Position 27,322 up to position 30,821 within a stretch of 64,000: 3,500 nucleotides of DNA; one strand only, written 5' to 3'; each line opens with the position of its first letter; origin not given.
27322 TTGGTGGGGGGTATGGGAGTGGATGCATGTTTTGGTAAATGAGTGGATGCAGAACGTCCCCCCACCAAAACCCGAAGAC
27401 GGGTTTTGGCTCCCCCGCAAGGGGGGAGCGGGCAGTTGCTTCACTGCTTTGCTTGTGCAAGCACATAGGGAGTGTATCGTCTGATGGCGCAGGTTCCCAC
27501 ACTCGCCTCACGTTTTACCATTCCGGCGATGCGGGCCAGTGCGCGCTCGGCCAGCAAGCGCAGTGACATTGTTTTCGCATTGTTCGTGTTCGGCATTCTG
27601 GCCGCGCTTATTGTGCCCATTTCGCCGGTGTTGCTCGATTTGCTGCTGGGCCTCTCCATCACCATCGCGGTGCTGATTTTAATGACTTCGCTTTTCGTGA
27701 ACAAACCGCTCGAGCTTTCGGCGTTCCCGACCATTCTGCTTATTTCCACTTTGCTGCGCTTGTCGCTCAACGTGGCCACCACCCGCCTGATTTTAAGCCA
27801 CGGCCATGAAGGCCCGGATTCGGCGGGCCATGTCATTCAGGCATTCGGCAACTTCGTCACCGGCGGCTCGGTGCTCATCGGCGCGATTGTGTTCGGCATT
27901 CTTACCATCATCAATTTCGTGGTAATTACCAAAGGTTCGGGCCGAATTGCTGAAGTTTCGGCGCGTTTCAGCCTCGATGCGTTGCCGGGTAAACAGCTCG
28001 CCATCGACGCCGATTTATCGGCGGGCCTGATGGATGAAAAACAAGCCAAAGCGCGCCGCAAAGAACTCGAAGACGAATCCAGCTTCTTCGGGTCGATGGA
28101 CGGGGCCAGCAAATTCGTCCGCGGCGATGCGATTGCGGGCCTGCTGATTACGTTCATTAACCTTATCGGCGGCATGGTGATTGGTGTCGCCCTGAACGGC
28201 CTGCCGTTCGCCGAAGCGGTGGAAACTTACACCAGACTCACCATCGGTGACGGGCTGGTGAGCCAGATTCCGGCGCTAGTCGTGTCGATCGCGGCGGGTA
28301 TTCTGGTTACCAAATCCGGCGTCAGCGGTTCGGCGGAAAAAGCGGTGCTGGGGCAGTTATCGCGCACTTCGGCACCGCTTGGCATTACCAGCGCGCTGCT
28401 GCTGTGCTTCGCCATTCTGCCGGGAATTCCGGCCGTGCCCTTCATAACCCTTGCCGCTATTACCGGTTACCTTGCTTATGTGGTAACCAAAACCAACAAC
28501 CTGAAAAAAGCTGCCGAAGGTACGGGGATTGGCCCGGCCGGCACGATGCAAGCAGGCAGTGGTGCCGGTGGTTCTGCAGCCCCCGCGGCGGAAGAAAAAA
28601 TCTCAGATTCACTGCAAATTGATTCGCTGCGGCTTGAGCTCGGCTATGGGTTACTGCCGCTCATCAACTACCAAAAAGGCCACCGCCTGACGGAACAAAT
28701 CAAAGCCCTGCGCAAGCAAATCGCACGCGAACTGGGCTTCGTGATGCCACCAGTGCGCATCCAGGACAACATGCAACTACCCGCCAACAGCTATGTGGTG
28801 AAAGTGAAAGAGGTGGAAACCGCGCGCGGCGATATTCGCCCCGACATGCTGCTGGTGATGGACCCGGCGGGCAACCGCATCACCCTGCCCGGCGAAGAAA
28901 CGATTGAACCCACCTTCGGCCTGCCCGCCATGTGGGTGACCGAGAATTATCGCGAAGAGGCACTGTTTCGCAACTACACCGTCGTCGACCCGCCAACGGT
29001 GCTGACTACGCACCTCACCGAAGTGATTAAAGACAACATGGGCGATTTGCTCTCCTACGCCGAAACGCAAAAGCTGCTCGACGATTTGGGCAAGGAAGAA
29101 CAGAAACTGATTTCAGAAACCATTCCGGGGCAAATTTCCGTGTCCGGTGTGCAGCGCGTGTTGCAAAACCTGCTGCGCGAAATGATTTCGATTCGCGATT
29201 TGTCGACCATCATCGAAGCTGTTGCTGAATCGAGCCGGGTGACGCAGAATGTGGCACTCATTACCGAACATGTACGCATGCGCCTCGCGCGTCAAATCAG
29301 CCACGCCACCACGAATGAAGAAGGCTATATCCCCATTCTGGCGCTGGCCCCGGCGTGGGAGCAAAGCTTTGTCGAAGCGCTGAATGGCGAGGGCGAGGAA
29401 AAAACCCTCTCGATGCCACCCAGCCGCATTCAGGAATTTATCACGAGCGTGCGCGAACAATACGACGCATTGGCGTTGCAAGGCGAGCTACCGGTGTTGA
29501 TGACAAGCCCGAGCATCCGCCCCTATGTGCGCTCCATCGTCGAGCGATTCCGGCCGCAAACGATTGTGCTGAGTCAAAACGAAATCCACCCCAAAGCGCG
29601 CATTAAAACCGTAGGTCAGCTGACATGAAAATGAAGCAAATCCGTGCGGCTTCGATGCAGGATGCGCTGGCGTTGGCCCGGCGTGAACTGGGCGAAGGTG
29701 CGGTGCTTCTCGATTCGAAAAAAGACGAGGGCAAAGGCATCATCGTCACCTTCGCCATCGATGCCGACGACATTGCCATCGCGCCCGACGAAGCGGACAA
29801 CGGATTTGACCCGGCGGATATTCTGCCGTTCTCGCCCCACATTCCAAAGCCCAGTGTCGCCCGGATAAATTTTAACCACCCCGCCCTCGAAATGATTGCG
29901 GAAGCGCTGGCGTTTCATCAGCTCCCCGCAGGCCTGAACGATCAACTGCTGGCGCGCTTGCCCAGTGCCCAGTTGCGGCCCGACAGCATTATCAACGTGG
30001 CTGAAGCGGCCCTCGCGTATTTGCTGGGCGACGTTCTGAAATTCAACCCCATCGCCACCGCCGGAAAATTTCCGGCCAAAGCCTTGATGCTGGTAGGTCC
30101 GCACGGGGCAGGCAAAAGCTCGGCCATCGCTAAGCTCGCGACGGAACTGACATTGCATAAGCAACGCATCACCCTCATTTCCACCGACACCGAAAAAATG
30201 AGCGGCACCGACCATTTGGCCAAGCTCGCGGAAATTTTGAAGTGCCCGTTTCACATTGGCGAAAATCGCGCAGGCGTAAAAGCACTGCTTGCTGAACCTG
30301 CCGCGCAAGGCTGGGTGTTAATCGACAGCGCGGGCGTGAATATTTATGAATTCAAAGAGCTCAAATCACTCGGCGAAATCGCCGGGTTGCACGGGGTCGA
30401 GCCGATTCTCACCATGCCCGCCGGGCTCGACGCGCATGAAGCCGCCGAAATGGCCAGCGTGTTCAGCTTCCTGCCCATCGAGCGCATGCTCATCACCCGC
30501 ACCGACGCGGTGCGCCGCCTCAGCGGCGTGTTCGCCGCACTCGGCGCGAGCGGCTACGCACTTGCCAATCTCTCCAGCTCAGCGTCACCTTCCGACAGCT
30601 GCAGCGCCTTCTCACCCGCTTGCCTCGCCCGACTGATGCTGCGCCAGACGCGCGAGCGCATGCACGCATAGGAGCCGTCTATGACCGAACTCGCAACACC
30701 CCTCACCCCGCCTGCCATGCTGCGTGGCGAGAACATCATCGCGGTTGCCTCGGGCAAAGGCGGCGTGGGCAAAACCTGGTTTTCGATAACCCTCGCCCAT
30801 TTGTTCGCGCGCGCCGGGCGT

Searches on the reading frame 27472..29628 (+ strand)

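Call 54: search_protein_families(library=pfam, proteins=[window:27472-29628:+], max_evalue=0.00001)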
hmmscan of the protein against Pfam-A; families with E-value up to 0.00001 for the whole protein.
window:27472-29628:+ (718 aa): 1 family
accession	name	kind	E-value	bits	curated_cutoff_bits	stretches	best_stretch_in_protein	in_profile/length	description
PF00771.25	FHIPEP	-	9.8e-257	854.1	29.1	1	42-709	1-656/657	FHIPEP family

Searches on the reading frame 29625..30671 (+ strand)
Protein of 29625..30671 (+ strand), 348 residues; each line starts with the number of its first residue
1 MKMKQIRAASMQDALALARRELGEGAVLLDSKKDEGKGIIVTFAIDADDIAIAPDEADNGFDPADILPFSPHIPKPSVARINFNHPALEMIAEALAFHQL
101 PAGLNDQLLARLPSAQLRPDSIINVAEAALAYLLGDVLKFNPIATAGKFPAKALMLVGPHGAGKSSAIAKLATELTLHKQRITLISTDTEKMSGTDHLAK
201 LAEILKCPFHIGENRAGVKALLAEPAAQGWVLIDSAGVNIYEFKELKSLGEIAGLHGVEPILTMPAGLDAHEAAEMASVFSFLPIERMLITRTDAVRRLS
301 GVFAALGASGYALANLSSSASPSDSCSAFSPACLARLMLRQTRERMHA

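Call 54: search_protein_families(library=pfam, proteins=[window:29625-30671:+], max_evalue=0.00001)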
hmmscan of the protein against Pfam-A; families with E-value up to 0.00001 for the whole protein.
window:29625-30671:+ (348 aa): 1 family
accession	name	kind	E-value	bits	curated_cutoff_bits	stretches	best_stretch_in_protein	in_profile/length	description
PF00448.28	SRP54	-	1.6e-14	54.5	22.7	1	153-322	3-179/196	SRP54-type protein, GTPase domain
